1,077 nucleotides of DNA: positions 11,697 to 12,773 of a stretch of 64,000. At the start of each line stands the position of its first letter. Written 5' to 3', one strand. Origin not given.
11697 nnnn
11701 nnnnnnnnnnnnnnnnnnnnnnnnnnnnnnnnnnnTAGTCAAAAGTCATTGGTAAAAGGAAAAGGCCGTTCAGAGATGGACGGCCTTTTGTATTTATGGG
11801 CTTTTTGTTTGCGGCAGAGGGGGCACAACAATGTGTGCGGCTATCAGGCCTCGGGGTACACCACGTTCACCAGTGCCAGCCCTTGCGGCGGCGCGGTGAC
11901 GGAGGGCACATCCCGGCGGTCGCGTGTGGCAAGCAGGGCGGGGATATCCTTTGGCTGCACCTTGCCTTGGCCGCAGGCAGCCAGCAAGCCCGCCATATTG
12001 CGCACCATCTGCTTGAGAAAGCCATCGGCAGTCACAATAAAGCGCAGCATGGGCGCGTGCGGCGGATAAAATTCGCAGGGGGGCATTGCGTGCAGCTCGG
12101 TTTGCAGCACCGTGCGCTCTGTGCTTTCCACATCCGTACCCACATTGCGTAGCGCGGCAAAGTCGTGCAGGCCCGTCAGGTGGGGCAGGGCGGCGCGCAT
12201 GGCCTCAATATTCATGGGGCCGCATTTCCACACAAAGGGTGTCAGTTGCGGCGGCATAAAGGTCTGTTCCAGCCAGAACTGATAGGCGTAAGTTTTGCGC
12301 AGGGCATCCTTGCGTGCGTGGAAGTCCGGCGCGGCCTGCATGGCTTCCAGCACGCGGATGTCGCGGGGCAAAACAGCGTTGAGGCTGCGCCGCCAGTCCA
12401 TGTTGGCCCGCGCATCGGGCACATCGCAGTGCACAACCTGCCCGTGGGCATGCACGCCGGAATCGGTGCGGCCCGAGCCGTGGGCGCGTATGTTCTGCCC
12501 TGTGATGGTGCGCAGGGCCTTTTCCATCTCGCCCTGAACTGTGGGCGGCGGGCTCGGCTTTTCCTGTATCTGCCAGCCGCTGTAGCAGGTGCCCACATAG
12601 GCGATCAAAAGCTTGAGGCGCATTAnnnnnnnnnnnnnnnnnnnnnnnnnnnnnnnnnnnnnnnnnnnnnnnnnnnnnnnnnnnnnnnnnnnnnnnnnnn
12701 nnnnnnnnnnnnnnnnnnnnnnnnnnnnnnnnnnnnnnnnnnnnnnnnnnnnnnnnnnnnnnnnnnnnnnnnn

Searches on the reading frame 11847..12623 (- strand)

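Call 51: search_protein_families(library=ncbifam, proteins=[window:11847-12623:-], max_evalue=0.00001)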
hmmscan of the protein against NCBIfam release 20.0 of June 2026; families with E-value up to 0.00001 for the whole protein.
window:11847-12623:- (259 aa): 2 families
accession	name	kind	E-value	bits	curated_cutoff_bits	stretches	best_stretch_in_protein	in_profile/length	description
TIGR00071.1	hisT_truA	equivalog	3.4e-48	164.3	142.85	1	3-249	3-226/228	tRNA pseudouridine(38-40) synthase TruA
NF000622.1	PRK00021.3-3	equivalog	3.3e-28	99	308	1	7-258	5-229/265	tRNA pseudouridine(38-40) synthase TruA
